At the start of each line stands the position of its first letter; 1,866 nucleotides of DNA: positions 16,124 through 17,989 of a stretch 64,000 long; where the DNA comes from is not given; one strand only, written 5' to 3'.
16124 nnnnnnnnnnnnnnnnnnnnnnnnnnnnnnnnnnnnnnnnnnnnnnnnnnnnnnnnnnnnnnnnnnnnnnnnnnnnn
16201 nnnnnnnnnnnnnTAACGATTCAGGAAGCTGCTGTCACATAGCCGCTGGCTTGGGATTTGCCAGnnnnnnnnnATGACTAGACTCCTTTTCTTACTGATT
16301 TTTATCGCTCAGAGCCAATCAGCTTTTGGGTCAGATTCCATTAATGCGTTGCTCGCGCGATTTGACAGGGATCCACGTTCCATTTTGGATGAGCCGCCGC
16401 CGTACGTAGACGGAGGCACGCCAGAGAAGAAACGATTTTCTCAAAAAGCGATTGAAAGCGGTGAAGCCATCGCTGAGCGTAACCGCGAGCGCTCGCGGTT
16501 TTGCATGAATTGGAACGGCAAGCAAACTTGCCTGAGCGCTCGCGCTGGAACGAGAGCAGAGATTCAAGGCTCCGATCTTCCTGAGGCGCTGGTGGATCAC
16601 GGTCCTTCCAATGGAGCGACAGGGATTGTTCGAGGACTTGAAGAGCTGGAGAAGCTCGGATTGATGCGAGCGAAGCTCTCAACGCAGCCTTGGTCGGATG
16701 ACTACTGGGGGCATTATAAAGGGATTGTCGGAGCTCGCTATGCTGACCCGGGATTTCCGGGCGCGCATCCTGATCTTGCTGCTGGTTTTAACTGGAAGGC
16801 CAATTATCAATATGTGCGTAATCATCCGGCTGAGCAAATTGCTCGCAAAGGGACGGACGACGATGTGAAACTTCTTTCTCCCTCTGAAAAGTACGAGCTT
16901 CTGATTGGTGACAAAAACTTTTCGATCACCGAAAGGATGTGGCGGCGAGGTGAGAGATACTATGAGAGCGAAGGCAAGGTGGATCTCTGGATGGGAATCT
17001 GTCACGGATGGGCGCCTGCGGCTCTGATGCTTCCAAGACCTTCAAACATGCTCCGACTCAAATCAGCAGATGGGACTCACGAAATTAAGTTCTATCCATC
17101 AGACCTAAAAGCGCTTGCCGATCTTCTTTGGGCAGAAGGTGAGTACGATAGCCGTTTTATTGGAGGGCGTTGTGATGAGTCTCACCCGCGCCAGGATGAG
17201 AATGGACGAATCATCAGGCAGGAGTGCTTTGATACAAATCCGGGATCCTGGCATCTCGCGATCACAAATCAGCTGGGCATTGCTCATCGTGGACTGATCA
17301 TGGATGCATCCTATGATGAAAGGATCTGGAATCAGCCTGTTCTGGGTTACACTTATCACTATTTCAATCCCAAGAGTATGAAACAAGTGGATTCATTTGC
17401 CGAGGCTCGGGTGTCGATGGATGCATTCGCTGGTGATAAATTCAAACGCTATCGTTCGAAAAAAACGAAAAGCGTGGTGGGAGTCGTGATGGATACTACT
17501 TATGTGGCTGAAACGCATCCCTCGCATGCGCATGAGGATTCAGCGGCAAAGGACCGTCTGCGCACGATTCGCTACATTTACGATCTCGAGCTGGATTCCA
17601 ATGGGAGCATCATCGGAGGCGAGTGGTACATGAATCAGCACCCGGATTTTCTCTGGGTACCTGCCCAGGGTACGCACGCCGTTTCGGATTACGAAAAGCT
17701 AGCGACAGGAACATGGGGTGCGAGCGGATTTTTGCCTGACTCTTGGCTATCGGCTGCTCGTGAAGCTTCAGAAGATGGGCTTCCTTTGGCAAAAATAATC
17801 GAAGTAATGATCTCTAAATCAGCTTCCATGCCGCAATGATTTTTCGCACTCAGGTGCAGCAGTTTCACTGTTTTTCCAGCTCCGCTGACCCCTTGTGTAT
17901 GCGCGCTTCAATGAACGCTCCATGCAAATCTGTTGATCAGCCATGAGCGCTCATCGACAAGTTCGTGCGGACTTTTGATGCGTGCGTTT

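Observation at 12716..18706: Effector-like island: four consecutive signal-peptide proteins, two with eukaryote-type enzymatic domains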

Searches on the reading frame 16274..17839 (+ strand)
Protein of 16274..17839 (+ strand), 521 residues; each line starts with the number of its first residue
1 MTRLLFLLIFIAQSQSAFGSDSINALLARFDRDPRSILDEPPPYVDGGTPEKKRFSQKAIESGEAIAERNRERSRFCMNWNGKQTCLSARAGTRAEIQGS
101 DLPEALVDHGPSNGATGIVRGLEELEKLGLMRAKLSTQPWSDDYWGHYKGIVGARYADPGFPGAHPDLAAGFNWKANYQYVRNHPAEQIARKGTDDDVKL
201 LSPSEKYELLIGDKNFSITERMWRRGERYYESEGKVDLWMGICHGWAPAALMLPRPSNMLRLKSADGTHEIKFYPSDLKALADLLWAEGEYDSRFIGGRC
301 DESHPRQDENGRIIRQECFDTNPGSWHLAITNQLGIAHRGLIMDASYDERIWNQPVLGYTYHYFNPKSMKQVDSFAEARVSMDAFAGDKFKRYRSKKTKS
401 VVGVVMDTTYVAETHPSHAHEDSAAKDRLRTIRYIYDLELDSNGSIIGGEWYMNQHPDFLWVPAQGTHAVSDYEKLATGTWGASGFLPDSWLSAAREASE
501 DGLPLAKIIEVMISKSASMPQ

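Call 3: search_protein_families(library=pfam, proteins=[window:16274-17839:+], max_evalue=0.1)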
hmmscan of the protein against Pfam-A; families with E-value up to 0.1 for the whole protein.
window:16274-17839:+ (521 aa): 1 family
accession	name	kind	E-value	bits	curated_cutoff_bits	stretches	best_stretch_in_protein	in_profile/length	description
PF16683.11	TGase_elicitor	-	7.7e-37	127.3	25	1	132-465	23-334/361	Transglutaminase elicitor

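Call 4: search_protein_families(library=ncbifam, proteins=[window:16274-17839:+], max_evalue=0.1)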
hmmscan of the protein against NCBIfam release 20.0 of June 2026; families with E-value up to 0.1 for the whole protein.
window:16274-17839:+ (521 aa): 0 families

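Call 6: search_solved_structures(query=window:16274-17839:+, max_evalue=1, show_alignments=1)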
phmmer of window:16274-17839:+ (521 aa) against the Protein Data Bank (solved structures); distinct sequences matched with E-value up to 1: 1.
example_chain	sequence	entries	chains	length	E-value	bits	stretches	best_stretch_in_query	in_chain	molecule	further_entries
3tw5_A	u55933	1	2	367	1.9e-26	96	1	138-465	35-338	Transglutaminase elicitor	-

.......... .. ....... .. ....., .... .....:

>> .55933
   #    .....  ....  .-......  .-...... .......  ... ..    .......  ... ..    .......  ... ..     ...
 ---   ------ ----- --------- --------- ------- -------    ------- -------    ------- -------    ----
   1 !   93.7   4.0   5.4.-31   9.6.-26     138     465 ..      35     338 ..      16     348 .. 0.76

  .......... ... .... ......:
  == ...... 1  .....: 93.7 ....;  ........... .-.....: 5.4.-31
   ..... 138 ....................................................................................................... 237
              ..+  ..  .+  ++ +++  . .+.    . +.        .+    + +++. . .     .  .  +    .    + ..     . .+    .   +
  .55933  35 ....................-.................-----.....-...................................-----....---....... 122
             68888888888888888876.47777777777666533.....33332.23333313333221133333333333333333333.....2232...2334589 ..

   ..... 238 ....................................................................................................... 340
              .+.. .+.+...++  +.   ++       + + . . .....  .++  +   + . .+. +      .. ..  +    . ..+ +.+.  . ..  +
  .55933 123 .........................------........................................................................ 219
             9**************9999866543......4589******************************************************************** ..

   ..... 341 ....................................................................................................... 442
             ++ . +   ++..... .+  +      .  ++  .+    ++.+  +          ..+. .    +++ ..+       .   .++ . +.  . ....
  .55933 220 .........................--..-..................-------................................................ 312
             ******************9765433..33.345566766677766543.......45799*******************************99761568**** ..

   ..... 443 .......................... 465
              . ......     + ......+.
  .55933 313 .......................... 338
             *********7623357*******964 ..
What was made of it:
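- On GP42-type transglutaminase (PF16683): 3tw5 E 1.9e-26 over residues 138-465 (call 6).
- Closest known: GP42 transglutaminase of Phytophthora sojae. Same: C aligns over about 330 residues (E 1.9e-26; call 6).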

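Call 11: find_homologous_proteins(query=window:16274-17839:+, max_evalue=0.001)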
Query window:16274-17839:+ (521 aa): 2163 proteins with E <= 0.001 among 8000 candidates; the best 120 are listed.
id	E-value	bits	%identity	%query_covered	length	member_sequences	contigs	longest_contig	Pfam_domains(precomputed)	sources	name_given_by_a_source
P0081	0.0e+0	1141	100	93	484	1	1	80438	PF16683.12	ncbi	ncbi:MAG: hypothetical protein ACJ763_04200 [Bdellovibrionia bacterium]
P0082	1.5e-279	946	76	100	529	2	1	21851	PF16683.12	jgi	jgi:hypothetical protein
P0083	1.1e-262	891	75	95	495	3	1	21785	PF16683.12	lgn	-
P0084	1.2e-202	692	58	97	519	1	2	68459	PF16683.12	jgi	jgi:hypothetical protein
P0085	2.2e-176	606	55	95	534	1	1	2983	PF16683.12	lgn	-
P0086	2.8e-170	586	52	95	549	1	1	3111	PF16683.12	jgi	jgi:hypothetical protein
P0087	1.9e-169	583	53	95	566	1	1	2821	PF16683.12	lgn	-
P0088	1.7e-167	576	51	97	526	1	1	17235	PF16683.12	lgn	-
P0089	1.6e-164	567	49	99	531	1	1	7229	PF16683.12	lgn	-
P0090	9.3e-163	561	51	95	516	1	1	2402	PF16683.12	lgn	-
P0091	2.2e-162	560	49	98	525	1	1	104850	PF16683.12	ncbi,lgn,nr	ncbi:MAG: hypothetical protein NDJ89_10445 [Oligoflexia bacterium]|nr:hypothetical protein [Oligofle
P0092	6.2e-162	558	50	99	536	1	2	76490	PF16683.12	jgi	jgi:hypothetical protein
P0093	1.7e-159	550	49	98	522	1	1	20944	PF16683.12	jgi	jgi:hypothetical protein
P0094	4.2e-157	542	49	95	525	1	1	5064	PF16683.12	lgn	-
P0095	1.4e-156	540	49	99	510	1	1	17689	PF16683.12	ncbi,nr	ncbi:MAG: hypothetical protein NDJ90_07535 [Oligoflexia bacterium]|nr:hypothetical protein [Oligofle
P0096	3.9e-156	539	49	96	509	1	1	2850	PF16683.12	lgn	-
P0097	6.6e-156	538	51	89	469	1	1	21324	PF16683.12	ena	-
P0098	3.5e-155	536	49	96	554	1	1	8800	PF16683.12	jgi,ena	-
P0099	5.3e-155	535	50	95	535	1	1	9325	PF16683.12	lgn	-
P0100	1.8e-154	533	48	98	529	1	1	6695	PF16683.12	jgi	jgi:hypothetical protein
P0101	8.9e-152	525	46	98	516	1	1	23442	PF16683.12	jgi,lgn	jgi:hypothetical protein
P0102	4.8e-151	522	49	95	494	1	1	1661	PF16683.12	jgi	jgi:hypothetical protein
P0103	3.3e-150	519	48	95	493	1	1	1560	PF16683.12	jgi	jgi:hypothetical protein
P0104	5.3e-149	515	46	98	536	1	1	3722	PF16683.12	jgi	jgi:hypothetical protein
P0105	1.5e-148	514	49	89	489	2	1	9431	PF16683.12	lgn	-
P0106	4.6e-148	512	47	96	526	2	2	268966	PF16683.12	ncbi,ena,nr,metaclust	ncbi:MAG: hypothetical protein A2X94_01690 [Bdellovibrionales bacterium GWB1_55_8]|nr:MAG: hypotheti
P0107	7.3e-148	512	46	99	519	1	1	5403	PF16683.12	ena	-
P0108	8.1e-147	508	48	89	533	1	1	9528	PF16683.12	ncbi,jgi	jgi:hypothetical protein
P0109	3.3e-146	506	45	98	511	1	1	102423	PF16683.12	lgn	-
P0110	4.0e-146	506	49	95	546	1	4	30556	PF16683.12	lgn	-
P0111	1.2e-145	504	45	98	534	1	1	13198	PF16683.12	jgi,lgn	jgi:hypothetical protein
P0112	3.7e-145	503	48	89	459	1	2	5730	PF16683.12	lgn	-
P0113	9.5e-145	501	44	99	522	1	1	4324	PF16683.12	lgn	-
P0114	1.6e-144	501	48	95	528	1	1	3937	PF16683.12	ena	-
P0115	2.4e-144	500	46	96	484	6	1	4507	PF16683.12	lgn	-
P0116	3.9e-144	499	44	99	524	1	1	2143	PF16683.12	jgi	jgi:hypothetical protein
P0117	4.3e-144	499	48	96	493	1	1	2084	PF16683.12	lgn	-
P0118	1.3e-143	498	49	95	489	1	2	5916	PF16683.12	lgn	-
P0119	1.6e-143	497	47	94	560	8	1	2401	PF16683.12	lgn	-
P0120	1.9e-143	497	44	99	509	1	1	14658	PF16683.12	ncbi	-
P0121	3.9e-143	496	48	94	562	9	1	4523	PF16683.12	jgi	-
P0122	4.3e-143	496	45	98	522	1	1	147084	PF16683.12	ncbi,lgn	ncbi:hypothetical protein WDW37_07775 [Bdellovibrionota bacterium FG-1]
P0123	5.4e-143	496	47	95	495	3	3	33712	PF16683.12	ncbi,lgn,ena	-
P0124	5.5e-143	496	47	95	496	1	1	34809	PF16683.12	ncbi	-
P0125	7.4e-143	495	47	95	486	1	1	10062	PF16683.12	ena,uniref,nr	uniref:Periplasmic beta-glucosidase (EC) n=1 Tax=uncultured Thiotrichaceae bacterium TaxID=298394 Re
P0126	1.2e-142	494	46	95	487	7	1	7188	PF16683.12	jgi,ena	-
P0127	1.4e-142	494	48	94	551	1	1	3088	PF16683.12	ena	-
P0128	1.5e-142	494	47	95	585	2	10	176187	PF16683.12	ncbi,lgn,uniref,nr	ncbi:hypothetical protein VSS37_17960 [Candidatus Thiothrix sp. Deng01]|uniref:Transglutaminase elic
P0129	1.6e-142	494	48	94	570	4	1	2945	PF16683.12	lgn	-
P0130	1.9e-142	494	45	95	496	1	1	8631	PF16683.12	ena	-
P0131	2.2e-142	494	46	95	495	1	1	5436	PF16683.12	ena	-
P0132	2.8e-142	493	47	95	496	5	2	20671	PF16683.12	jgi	jgi:uncharacterized protein YozE (UPF0346 family)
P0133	3.4e-142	493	45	94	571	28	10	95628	PF16683.12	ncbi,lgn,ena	-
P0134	3.8e-142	493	46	93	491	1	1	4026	PF16683.12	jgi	jgi:hypothetical protein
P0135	4.7e-142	492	46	95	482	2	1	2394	PF16683.12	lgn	-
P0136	4.8e-142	492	47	94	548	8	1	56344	PF16683.12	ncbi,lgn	-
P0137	1.1e-141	491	45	95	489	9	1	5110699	PF16683.12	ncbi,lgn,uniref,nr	ncbi:MAG: hypothetical protein Q3M24_03780 [Candidatus Electrothrix aestuarii]|uniref:Transglutamina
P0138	1.3e-141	491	46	97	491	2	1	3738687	PF16683.12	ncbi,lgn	ncbi:MAG: hypothetical protein ACL93V_11840 [Candidatus Electrothrix sp. YB6]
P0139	1.7e-141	491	48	94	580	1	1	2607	PF16683.12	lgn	-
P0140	2.0e-141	490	43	98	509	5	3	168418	PF16683.12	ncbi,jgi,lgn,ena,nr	ncbi:MAG: hypothetical protein A2X86_22205 [Bdellovibrionales bacterium GWA2_49_15]|nr:MAG: hypothet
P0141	5.7e-141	489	47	94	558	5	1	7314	PF16683.12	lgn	-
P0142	6.0e-141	489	46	95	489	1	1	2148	PF16683.12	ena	-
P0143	7.9e-141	488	45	93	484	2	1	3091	PF16683.12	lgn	-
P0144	8.6e-141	488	46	94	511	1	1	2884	PF16683.12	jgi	jgi:hypothetical protein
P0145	1.1e-140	488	46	95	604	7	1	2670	PF16683.12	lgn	-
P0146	1.4e-140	488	46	95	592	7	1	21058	PF16683.12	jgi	jgi:hypothetical protein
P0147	1.5e-140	488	46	95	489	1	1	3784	PF16683.12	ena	-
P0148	1.9e-140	487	47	94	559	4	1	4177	PF16683.12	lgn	-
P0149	2.1e-140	487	43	98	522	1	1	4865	PF16683.12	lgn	-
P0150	2.4e-140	487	46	95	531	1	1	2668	PF16683.12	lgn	-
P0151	2.5e-140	487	45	95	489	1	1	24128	PF16683.12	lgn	-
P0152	3.2e-140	486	46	94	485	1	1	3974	PF16683.12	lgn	-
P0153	3.4e-140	486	46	94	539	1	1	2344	PF16683.12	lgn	-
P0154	4.1e-140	486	46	94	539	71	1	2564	PF16683.12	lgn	-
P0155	6.0e-140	486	46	94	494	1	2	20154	PF16683.12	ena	-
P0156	7.9e-140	485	48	89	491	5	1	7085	PF16683.12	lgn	-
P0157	9.2e-140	485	44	98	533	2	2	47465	PF16683.12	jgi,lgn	jgi:hypothetical protein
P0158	1.0e-139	485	46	94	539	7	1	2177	PF16683.12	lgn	-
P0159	1.1e-139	485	46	94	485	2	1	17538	PF16683.12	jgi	jgi:hypothetical protein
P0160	1.2e-139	485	46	94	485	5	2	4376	PF16683.12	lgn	-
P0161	3.0e-139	483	44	94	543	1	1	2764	PF16683.12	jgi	jgi:hypothetical protein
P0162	3.9e-139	483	47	94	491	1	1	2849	PF16683.12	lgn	-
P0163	4.0e-139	483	46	94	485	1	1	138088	PF16683.12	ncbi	ncbi:MAG: hypothetical protein R3E95_07205 [Thiolinea sp.]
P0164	5.0e-139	483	46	90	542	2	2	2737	PF16683.12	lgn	-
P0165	7.7e-139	482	44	94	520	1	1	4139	PF16683.12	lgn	-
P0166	8.8e-139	482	44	94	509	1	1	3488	PF16683.12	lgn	-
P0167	9.9e-139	482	44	95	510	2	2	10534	PF16683.12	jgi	jgi:hypothetical protein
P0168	1.0e-138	481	46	92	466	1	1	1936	PF16683.12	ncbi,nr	ncbi:MAG: hypothetical protein D3924_16345 [Candidatus Electrothrix sp. AR4]|nr:hypothetical protein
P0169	1.1e-138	481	46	94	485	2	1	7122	PF16683.12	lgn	-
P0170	1.2e-138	481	45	95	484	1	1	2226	PF16683.12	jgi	jgi:hypothetical protein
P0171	1.3e-138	481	45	94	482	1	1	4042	PF16683.12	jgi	jgi:hypothetical protein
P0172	3.0e-138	480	44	98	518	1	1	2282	PF16683.12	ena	-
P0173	3.4e-138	480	45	94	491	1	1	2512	PF16683.12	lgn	-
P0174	3.6e-138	480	46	94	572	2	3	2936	PF16683.12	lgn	-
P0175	3.7e-138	480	46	95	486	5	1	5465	PF16683.12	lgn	-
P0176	3.9e-138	480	45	94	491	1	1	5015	PF16683.12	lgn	-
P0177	4.6e-138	479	45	95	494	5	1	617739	PF16683.12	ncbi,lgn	ncbi:MAG: hypothetical protein U1A78_35565 [Polyangia bacterium]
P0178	4.8e-138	479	44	96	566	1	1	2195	PF16683.12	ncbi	-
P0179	5.3e-138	479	45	95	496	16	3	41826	PF16683.12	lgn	-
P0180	6.8e-138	479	46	94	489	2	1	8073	PF16683.12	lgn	-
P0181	7.6e-138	479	45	93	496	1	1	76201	PF16683.12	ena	-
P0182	8.5e-138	478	46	94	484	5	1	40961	PF16683.12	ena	-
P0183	8.7e-138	478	45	94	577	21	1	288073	PF16683.12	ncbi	ncbi:Transglutaminase elicitor [Candidatus Electrothrix gigas]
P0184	1.3e-137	478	44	95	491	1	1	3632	PF16683.12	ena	-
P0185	1.3e-137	478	45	94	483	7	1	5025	PF16683.12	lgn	-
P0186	1.6e-137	478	45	95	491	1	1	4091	PF16683.12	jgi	-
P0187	2.3e-137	477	45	93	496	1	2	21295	PF16683.12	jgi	jgi:hypothetical protein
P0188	2.3e-137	477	45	95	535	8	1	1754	PF16683.12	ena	-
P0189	2.4e-137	477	45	95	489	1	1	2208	PF16683.12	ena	-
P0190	2.7e-137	477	46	94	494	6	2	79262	PF16683.12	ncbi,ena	-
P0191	3.1e-137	477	45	95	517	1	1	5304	PF16683.12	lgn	-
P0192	4.2e-137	476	45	95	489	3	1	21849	PF16683.12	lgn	-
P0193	4.6e-137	476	45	95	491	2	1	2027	PF16683.12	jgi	jgi:hypothetical protein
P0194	5.0e-137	476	46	95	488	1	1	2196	PF16683.12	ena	-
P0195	5.0e-137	476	46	95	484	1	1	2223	PF16683.12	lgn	-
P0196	5.1e-137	476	45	95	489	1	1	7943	PF16683.12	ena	-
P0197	6.8e-137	475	44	94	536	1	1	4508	PF16683.12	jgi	jgi:hypothetical protein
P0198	7.2e-137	475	46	96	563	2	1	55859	PF16683.12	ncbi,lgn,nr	ncbi:MAG: hypothetical protein CR991_09795 [Proteobacteria bacterium]|nr:MAG: hypothetical protein C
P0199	7.5e-137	475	44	96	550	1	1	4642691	PF16683.12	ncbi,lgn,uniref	ncbi:MAG: hypothetical protein WGN25_00100 [Candidatus Electrothrix sp. GW3-4]|uniref:hypothetical p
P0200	8.5e-137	475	46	88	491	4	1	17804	PF16683.12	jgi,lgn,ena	-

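Call 12: find_encoding_contigs(protein=P0082, flank=10000, max_places=2)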
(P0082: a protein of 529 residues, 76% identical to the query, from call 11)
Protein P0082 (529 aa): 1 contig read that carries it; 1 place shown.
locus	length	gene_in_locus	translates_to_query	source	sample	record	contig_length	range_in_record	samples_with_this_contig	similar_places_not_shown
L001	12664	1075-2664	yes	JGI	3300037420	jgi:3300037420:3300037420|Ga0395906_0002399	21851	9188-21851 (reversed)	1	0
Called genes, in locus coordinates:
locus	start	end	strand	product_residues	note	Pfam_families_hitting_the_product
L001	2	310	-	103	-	?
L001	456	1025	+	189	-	PF12844:HTH_19, PF13560:HTH_31, PF01381:HTH_3, PF13443:HTH_26, PF07883:Cupin_2, PF05899:Cupin_3 (weak)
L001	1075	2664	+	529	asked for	PF16683:TGase_elicitor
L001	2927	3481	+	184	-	-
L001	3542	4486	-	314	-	PF00126:HTH_1, PF03466:LysR_substrate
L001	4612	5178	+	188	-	PF00578:AhpC-TSA, PF08534:Redoxin, PF02630:SCO1-SenC (faint), PF10417:1-cysPrx_C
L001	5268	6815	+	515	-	PF13192:Thioredoxin_3 (weak), PF00890:FAD_binding_2 (faint), PF01134:GIDA (faint), PF01266:DAO (faint), PF07992:Pyr_redox_2, PF12831:FAD_oxidored (weak), PF13738:Pyr_redox_3, PF00070:Pyr_redox, +1 more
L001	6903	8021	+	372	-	PF00574:CLP_protease (weak), PF25145:NfeD1b_N (weak), PF01343:Peptidase_S49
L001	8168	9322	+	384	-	PF01029:NusB, PF01189:Methyltr_RsmB-F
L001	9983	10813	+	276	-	PF01381:HTH_3 (weak), PF14394:DUF4423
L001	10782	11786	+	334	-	-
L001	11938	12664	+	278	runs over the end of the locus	PF14394:DUF4423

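Call 13: find_encoding_contigs(protein=P0084, flank=10000, max_places=2)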
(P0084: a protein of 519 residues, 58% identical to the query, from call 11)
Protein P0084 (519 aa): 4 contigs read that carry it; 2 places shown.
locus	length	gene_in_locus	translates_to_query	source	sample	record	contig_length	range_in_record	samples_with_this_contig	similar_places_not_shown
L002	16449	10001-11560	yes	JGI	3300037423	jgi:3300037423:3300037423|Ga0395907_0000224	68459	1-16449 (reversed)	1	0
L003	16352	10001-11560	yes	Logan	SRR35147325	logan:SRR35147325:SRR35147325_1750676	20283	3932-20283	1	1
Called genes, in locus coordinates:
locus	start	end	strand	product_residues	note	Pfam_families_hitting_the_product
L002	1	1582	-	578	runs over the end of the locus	PF17816:PDZ_4, PF03572:Peptidase_S41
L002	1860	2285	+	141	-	PF01258:zf-dskA_traR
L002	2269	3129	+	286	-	PF00970:FAD_binding_6, PF00175:NAD_binding_1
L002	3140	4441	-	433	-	PF02550:AcetylCoA_hydro, PF13336:AcetylCoA_hyd_C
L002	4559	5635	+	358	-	PF08240:ADH_N, PF16912:Glu_dehyd_C (weak), PF00107:ADH_zinc_N, PF13602:ADH_zinc_N_2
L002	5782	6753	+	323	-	PF04960:Glutaminase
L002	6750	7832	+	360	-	PF00924:MS_channel_2nd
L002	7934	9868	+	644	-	PF13091:PLDc_2 (faint)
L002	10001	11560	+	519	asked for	PF16683:TGase_elicitor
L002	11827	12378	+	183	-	-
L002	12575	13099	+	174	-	-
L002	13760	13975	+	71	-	-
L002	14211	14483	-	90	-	-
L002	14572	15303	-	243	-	-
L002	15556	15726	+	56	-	-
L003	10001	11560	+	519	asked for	PF16683:TGase_elicitor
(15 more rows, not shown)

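Call 25: find_related_loci(query=A3, collection=genome_contigs, flank=10000)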
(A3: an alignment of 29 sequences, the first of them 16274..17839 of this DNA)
Query A3 (521 aa) in genome_contigs; peptide patterns used: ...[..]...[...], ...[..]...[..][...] (x = any residue, [..] = any of these).
599 stretches matched a pattern (row limit reached: there are more); 535 encode a relative of the query (tblastn E <= 1e-3); the best 80 are kept; 79 distinct loci.
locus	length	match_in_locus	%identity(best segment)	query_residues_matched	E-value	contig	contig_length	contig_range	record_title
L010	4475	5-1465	60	26-517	0e+0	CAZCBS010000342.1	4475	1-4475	MAG TPA_asm: uncultured Bacteriovoracaceae bacterium isolate binchicken_co185_82 genome assembly, contig: NODE_45249_len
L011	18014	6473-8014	49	4-516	3e-169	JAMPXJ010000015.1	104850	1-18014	MAG: Oligoflexia bacterium isolate R2F_R2FSRR_metabat.28 R2F_C87, whole genome shotgun sequence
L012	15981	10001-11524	49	1-517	9e-163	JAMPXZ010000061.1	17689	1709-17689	MAG: Oligoflexia bacterium isolate R2F_R2FSRR_metabat.55 R2F_C1688, whole genome shotgun sequence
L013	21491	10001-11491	47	14-515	2e-153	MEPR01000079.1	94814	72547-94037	MAG: Bdellovibrionales bacterium GWB1_55_8 gwb1_scaffold_601, whole genome shotgun sequence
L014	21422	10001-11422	47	23-513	2e-150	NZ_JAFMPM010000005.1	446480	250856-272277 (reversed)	Thiothrix fructosivorans strain ATCC 49748 plasmid pTfr446, whole genome shotgun sequence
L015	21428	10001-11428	47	23-513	3e-148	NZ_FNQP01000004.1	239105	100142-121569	Thiothrix caldifontis strain DSM 21228, whole genome shotgun sequence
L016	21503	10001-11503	43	4-516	3e-147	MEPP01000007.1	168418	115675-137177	MAG: Bdellovibrionales bacterium GWA2_49_15 gwa2_scaffold_183, whole genome shotgun sequence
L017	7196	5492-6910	46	23-513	3e-146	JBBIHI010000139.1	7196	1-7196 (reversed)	MAG: Thiotrichaceae bacterium isolate FAS170219_bin_110 NODE_2002_length_7196_cov_2.63333, whole genome shotgun sequence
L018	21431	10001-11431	46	23-513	5e-145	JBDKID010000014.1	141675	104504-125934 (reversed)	MAG: Pseudomonadota bacterium isolate flintriver_2019_sw_WHONDRS-S19S_0015_F_bin.4 scaffold_23, whole genome shotgun seq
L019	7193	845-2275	45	23-513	5e-144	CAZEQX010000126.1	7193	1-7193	MAG TPA_asm: uncultured Thiothrix sp. isolate binchicken_co41_396 genome assembly, contig: NODE_9965_length_7193_cov_8.2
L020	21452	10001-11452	45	23-518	2e-143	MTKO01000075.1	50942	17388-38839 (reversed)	Candidatus Electrothrix aarhusensis isolate MCF Contig24, whole genome shotgun sequence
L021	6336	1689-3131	46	21-513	9e-144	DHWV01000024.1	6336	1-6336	MAG TPA_asm: Desulfobulbaceae bacterium UBA5173 UBA5173_contig_12963, whole genome shotgun sequence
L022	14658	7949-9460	44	1-516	3e-143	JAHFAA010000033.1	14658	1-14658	MAG: Bdellovibrionales bacterium isolate nzgw164 NODE_5996_length_14659_cov_3.015133, whole genome shotgun sequence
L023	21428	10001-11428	44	21-516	7e-143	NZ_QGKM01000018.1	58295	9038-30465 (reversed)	Leucothrix pacifica strain JCM 18388 JCM18388_1__paired__trimmed__paired__contig_18, whole genome shotgun sequence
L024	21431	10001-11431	46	21-516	6e-143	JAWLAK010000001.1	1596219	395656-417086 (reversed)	MAG: Thiolinea sp. isolate AC1.102 AC1.102.fa-1, whole genome shotgun sequence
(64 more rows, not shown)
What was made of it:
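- Checked: The transglutaminase family has more than 2,000 bacterial members (calls 11, 25).
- The transglutaminase family is overwhelmingly bacterial (calls 11, 25). Homologues abound in filamentous or multicellular bacteria such as Thiothrix, cable bacteria and Myxococcota (call 25).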
